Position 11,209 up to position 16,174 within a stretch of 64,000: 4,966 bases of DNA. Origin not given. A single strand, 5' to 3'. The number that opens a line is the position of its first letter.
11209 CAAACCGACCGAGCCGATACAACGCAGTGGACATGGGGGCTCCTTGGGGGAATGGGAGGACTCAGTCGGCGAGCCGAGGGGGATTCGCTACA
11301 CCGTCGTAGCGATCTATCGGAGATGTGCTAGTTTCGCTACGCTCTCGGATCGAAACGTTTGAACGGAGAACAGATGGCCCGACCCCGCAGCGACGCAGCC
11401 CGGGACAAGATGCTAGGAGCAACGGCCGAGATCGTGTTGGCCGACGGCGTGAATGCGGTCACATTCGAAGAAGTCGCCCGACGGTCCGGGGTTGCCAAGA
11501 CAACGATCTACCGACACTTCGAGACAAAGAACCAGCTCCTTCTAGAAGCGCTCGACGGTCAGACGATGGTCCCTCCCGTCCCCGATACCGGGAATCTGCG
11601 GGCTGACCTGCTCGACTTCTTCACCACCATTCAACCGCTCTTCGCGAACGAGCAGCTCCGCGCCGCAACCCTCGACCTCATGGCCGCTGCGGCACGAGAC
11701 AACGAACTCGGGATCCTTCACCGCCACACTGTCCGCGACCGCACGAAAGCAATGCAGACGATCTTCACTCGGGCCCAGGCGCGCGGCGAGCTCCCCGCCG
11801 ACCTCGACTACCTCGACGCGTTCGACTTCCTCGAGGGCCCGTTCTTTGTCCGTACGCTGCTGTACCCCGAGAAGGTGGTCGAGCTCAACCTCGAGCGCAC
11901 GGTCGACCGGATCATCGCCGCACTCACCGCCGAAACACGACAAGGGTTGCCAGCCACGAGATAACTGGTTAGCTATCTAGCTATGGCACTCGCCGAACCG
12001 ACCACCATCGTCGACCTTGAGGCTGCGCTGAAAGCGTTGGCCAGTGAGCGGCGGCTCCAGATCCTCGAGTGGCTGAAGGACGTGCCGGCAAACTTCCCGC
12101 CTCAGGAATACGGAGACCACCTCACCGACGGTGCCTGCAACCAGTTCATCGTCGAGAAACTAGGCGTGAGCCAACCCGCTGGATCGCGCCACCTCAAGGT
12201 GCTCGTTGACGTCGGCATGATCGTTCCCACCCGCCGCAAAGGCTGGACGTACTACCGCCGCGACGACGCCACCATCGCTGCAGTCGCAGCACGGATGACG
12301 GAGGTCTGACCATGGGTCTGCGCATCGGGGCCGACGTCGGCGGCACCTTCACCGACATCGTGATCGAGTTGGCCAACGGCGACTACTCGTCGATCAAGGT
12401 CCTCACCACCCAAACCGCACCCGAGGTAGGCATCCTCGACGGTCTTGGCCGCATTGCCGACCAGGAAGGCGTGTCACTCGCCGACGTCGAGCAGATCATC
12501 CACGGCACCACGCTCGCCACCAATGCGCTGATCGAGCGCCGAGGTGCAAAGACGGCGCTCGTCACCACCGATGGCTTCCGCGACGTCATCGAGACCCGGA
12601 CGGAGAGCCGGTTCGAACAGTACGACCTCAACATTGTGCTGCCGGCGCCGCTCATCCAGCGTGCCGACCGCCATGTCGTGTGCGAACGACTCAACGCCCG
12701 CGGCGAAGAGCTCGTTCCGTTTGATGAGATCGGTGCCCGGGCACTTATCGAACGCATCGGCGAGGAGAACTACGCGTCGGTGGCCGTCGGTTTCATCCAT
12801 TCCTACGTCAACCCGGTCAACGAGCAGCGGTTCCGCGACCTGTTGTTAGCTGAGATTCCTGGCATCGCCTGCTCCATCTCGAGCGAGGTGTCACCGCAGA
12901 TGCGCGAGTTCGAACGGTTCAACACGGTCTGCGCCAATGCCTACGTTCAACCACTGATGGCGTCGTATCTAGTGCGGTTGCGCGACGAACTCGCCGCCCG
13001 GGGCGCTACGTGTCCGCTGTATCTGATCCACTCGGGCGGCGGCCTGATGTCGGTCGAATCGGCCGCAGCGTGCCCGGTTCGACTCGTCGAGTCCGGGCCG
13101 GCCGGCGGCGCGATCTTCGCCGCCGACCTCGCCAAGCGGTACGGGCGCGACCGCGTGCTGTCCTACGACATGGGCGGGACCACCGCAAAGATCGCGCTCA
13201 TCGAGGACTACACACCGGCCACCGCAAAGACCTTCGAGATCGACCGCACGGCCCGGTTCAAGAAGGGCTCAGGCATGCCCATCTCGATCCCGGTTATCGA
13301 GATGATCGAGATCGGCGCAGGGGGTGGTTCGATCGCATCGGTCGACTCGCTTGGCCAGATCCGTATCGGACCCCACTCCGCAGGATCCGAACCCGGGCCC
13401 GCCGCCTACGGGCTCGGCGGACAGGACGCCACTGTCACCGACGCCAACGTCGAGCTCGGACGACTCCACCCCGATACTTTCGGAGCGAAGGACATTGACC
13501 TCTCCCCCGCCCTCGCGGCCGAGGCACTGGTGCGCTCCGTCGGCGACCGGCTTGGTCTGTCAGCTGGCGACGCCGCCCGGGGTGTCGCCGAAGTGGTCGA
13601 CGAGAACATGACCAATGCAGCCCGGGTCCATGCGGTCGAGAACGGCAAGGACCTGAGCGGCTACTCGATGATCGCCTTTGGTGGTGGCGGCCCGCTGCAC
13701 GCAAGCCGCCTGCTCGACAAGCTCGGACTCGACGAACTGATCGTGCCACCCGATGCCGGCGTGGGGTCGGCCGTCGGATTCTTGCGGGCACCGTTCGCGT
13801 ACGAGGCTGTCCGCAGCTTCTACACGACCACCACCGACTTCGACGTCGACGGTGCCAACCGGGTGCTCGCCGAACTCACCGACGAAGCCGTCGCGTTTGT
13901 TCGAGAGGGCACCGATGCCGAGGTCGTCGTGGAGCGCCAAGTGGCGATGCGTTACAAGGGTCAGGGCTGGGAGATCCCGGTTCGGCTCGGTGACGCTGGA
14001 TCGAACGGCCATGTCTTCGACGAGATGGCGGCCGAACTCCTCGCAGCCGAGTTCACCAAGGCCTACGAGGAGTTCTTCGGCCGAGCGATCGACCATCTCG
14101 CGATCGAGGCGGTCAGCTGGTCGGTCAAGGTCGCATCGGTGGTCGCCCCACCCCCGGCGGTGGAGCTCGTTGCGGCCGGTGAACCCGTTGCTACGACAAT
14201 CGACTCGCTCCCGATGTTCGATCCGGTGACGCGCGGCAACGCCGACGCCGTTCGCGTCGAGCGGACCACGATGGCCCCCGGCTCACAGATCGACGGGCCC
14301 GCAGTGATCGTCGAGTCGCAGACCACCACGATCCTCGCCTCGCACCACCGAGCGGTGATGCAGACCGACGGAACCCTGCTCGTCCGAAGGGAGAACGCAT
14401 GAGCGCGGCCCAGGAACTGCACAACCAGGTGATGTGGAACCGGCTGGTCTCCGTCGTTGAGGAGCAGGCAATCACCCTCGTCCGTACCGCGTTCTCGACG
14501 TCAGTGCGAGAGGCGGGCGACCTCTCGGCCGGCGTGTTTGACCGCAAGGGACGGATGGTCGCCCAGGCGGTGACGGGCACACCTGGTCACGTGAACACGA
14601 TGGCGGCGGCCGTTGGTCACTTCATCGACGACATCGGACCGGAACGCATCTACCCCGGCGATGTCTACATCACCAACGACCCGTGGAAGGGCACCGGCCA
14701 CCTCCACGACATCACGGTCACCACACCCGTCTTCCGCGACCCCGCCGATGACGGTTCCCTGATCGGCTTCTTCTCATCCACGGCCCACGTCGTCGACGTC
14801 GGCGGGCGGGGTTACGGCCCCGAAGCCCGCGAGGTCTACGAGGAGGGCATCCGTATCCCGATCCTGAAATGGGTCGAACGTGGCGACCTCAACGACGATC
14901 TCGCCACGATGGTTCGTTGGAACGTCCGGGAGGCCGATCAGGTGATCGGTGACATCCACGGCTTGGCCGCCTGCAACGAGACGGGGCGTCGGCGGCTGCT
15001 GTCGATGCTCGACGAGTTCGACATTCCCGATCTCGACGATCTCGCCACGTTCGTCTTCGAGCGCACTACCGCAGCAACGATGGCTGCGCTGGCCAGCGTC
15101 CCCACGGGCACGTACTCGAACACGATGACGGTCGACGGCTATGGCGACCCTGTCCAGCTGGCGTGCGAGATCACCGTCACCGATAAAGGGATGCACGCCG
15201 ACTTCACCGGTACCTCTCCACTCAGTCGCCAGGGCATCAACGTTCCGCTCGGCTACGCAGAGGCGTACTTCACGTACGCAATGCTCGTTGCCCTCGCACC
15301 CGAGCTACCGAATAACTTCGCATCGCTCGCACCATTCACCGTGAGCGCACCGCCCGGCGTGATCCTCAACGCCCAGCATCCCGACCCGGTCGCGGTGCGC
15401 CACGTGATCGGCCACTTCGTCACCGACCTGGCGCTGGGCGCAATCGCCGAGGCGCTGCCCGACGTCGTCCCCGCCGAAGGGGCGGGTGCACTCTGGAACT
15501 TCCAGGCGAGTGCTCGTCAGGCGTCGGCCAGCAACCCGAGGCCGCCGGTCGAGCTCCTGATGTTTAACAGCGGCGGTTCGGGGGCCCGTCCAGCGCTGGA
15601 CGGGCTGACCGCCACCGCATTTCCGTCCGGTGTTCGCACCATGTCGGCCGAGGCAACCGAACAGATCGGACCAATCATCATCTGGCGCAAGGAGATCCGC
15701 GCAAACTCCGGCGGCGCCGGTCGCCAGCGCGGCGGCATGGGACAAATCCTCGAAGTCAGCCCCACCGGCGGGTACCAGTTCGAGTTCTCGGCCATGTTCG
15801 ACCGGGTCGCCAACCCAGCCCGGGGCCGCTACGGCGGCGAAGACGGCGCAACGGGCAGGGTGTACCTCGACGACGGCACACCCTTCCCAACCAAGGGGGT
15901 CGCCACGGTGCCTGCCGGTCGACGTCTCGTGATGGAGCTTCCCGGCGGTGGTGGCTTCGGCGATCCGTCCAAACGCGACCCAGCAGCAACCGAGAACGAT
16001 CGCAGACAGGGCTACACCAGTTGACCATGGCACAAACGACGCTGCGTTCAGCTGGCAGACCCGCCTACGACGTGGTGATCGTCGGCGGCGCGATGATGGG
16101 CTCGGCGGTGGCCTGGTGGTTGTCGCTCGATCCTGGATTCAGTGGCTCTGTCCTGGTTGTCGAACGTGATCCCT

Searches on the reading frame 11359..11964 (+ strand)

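Call 34: search_protein_families(library=pfam, proteins=[window:11359-11964:+], max_evalue=0.00001)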
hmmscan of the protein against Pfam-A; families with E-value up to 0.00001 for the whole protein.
window:11359-11964:+ (201 aa): 2 families
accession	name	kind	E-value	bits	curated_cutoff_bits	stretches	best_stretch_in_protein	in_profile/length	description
PF16859.10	TetR_C_11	-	1.2e-22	80.9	32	1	74-184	1-112/113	Tetracyclin repressor-like, C-terminal domain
PF00440.29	TetR_N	-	6e-12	45.6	24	1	21-64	4-47/47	Bacterial regulatory proteins, tetR family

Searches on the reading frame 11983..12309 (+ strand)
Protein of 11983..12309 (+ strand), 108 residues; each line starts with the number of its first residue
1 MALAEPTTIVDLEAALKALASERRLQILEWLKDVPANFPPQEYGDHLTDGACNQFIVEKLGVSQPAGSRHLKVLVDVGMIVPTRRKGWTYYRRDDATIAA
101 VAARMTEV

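Call 34: search_protein_families(library=pfam, proteins=[window:11983-12309:+], max_evalue=0.00001)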
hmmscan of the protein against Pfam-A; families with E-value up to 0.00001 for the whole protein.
window:11983-12309:+ (108 aa): 1 family
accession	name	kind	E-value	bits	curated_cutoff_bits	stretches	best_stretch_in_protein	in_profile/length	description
PF01022.26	HTH_5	-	2.7e-06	27.6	22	0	56-80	21-45/47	Bacterial regulatory protein, arsR family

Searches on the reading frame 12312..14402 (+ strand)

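Call 34: search_protein_families(library=pfam, proteins=[window:12312-14402:+], max_evalue=0.00001)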
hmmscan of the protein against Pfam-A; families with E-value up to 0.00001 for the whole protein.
window:12312-14402:+ (696 aa): 2 families
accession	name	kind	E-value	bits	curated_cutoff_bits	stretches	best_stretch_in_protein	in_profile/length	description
PF01968.24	Hydantoinase_A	-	4.5e-74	249.7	22.9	1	202-496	1-288/291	Hydantoinase/oxoprolinase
PF05378.19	Hydant_A_N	-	2.2e-46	158.2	25.2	1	4-179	1-173/176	Hydantoinase/oxoprolinase N-terminal region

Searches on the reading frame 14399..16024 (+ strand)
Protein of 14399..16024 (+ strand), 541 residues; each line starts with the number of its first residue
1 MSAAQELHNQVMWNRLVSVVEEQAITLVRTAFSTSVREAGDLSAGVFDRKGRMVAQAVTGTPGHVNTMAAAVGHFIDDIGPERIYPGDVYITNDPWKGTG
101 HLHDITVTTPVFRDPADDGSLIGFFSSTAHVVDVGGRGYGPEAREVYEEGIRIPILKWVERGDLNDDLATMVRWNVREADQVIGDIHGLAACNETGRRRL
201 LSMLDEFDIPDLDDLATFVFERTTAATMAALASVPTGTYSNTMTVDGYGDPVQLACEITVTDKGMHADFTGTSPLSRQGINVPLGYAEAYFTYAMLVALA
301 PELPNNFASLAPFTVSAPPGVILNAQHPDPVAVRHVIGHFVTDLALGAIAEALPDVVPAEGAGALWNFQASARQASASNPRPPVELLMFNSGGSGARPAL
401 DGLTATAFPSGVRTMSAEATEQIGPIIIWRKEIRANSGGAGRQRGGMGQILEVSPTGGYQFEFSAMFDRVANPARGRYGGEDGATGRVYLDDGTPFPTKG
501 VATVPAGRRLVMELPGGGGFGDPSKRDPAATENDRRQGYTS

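Call 34: search_protein_families(library=pfam, proteins=[window:14399-16024:+], max_evalue=0.00001)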
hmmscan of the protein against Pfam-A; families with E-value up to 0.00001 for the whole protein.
window:14399-16024:+ (541 aa): 1 family
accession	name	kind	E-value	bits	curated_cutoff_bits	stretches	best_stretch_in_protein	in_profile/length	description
PF02538.19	Hydantoinase_B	-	5.7e-141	470.9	26.8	1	9-523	5-519/519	Hydantoinase B/oxoprolinase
